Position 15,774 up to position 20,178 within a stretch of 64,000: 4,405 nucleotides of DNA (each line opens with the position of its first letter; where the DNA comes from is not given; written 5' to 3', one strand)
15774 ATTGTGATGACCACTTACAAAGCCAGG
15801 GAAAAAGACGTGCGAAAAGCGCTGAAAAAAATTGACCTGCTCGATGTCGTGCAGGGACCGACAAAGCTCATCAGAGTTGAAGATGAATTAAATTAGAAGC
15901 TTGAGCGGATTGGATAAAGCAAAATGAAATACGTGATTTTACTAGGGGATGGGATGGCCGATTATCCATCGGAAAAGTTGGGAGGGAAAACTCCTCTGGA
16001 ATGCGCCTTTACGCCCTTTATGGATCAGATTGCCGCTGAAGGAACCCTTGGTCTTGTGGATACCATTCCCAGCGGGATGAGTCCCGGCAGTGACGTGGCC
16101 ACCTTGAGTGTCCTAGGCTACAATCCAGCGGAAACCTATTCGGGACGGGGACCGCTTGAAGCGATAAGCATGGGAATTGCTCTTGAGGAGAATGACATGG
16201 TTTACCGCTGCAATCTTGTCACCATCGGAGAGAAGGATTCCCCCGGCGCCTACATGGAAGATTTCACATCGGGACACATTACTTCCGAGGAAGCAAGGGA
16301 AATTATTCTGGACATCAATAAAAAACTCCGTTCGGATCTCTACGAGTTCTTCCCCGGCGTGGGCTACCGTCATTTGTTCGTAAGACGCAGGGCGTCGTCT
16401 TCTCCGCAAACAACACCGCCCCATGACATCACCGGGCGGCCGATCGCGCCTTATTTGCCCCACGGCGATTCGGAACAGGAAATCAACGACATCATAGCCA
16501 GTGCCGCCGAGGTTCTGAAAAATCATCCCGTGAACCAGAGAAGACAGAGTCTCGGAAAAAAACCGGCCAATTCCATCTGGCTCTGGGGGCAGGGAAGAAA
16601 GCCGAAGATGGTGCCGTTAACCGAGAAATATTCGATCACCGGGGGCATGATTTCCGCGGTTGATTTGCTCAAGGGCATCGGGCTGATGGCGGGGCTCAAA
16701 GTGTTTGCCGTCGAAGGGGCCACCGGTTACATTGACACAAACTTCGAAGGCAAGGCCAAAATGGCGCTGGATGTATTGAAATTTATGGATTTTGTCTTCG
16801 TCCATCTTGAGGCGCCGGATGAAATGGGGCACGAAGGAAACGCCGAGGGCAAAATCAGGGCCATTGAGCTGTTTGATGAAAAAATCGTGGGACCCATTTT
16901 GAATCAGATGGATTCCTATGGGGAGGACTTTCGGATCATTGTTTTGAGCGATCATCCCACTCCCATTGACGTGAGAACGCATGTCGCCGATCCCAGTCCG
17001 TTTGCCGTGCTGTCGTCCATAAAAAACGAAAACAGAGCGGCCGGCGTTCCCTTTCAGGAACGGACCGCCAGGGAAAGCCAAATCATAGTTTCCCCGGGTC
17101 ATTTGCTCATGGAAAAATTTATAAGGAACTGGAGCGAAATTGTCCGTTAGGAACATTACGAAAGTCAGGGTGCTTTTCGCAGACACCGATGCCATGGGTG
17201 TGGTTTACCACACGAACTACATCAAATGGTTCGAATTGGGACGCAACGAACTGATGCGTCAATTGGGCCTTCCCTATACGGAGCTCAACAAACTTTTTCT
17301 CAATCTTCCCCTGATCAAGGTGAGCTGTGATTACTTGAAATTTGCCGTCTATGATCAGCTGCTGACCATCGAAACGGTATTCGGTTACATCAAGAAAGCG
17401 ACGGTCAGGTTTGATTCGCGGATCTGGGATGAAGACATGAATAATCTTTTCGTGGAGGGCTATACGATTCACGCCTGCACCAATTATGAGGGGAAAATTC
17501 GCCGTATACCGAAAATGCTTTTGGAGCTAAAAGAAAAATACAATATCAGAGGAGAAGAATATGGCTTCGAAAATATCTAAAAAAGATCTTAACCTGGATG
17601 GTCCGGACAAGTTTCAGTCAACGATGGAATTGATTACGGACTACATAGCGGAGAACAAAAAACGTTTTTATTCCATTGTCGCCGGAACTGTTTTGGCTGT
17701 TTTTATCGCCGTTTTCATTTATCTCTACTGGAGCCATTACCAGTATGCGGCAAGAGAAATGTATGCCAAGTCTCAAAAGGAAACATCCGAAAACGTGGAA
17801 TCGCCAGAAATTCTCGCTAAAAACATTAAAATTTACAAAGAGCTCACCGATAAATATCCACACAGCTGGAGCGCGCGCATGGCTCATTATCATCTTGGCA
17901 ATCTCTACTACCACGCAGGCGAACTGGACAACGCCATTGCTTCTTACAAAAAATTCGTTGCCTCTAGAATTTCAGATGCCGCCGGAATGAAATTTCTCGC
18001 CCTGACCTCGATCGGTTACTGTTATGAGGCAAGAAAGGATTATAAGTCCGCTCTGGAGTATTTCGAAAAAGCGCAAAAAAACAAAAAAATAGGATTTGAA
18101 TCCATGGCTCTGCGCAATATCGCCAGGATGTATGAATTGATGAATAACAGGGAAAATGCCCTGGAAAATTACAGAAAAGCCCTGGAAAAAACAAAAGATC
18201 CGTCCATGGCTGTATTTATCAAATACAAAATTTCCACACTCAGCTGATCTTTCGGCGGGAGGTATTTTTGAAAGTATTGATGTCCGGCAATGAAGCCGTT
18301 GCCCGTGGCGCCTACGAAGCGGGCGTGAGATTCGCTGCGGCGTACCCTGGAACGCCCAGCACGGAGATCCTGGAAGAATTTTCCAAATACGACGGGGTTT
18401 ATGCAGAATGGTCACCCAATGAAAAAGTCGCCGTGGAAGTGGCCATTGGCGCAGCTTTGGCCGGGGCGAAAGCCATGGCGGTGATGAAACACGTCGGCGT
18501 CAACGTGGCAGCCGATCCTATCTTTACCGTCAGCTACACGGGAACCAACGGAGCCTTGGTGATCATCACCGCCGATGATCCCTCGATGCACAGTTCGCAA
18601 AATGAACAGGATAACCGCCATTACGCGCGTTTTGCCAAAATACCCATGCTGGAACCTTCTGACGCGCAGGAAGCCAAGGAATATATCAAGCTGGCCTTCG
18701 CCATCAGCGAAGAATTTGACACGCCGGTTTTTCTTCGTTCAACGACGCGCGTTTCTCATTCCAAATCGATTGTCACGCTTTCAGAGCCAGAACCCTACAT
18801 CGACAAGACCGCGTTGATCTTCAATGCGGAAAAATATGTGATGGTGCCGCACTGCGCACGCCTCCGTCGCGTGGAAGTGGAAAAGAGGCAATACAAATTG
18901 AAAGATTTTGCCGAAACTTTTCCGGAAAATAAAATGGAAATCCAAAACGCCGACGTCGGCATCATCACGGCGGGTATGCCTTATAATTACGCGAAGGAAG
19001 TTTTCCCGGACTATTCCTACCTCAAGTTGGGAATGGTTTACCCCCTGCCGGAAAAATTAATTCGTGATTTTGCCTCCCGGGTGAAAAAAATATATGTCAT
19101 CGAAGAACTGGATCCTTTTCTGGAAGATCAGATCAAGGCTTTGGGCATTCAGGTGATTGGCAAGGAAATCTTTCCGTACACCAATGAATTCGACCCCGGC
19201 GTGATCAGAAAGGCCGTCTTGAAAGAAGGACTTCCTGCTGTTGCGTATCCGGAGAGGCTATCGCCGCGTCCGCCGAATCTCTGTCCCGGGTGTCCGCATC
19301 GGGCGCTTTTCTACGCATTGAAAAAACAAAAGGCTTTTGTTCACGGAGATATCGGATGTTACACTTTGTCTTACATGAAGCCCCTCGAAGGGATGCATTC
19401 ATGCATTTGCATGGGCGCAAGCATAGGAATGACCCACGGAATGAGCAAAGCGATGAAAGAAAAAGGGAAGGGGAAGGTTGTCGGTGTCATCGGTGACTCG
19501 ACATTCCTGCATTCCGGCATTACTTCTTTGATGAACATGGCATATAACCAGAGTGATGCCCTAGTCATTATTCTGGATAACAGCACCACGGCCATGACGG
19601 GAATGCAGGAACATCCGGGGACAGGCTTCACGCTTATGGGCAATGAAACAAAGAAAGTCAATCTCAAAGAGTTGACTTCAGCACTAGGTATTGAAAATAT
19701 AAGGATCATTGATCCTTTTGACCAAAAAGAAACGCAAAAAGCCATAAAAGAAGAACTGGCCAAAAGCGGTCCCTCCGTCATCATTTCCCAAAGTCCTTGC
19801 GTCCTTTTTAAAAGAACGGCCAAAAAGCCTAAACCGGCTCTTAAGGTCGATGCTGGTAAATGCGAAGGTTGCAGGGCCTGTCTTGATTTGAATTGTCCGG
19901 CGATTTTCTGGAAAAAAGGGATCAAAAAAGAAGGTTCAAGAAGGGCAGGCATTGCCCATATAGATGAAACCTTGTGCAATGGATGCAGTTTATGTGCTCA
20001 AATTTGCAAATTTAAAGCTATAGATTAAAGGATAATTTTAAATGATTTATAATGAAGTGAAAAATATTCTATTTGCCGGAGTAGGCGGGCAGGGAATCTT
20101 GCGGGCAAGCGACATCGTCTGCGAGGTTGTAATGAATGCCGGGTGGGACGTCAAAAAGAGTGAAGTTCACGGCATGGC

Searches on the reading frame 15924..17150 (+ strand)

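Call 66: search_protein_families(library=pfam, proteins=[window:15924-17150:+], max_evalue=0.00001)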
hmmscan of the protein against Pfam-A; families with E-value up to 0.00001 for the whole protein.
window:15924-17150:+ (408 aa): 2 families
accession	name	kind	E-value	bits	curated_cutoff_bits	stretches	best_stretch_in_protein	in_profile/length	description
PF10143.14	PhosphMutase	-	5.2e-56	189.6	21.5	1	37-204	1-170/170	2,3-bisphosphoglycerate-independent phosphoglycerate mutase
PF01676.23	Metalloenzyme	-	6.8e-40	137.6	24.3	1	1-367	1-225/252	Metalloenzyme superfamily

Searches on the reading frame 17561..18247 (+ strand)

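Call 67: search_protein_families(library=pfam, proteins=[window:17561-18247:+], max_evalue=0.00001)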
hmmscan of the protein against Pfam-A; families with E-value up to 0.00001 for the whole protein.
window:17561-18247:+ (228 aa): 10 families
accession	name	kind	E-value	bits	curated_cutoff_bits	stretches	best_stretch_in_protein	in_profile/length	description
PF00515.34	TPR_1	-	2.1e-15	56.2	27.8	0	147-173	3-29/34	Tetratricopeptide repeat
PF07719.23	TPR_2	-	1.2e-14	53.6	27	0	108-131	3-26/34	Tetratricopeptide repeat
PF13176.12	TPR_7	-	6.7e-13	48.1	27.9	0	183-214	1-32/36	Tetratricopeptide repeat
PF13424.12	TPR_12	-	2.4e-11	44.1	30.1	1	108-173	5-73/77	Tetratricopeptide repeat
PF13181.12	TPR_8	-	7.5e-11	41.7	25.7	0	108-133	3-28/34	Tetratricopeptide repeat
PF13174.12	TPR_6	-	1.1e-10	41.9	26.3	0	108-134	2-28/33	Tetratricopeptide repeat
PF13432.12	TPR_16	-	1.6e-09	38.5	32.7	0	93-136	21-61/65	Tetratricopeptide repeat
PF10602.15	RPN7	-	3.9e-09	36.9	29.6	0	101-173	31-101/174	26S proteasome subunit RPN7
PF09976.15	TPR_21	-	7.1e-08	32.8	25.5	1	36-227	7-191/193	Tetratricopeptide repeat-like domain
PF13428.12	TPR_14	-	2.6e-07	31.1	23.5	0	108-147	3-42/44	Tetratricopeptide repeat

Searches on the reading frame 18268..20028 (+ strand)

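Call 67: search_protein_families(library=pfam, proteins=[window:18268-20028:+], max_evalue=0.00001)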
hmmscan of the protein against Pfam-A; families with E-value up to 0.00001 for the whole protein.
window:18268-20028:+ (586 aa): 3 families
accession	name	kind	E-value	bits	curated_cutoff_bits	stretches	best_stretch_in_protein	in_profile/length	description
PF02775.26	TPP_enzyme_C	-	4.2e-23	82.3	21.9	1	361-505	1-149/151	Thiamine pyrophosphate enzyme, C-terminal TPP binding domain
PF01855.24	POR_N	-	2.1e-17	64.1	27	1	14-190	2-189/231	Pyruvate flavodoxin/ferredoxin oxidoreductase, thiamine diP-bdg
PF02776.23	TPP_enzyme_N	-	5.6e-06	26.6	26.8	1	5-114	1-110/119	Thiamine pyrophosphate enzyme, N-terminal TPP binding domain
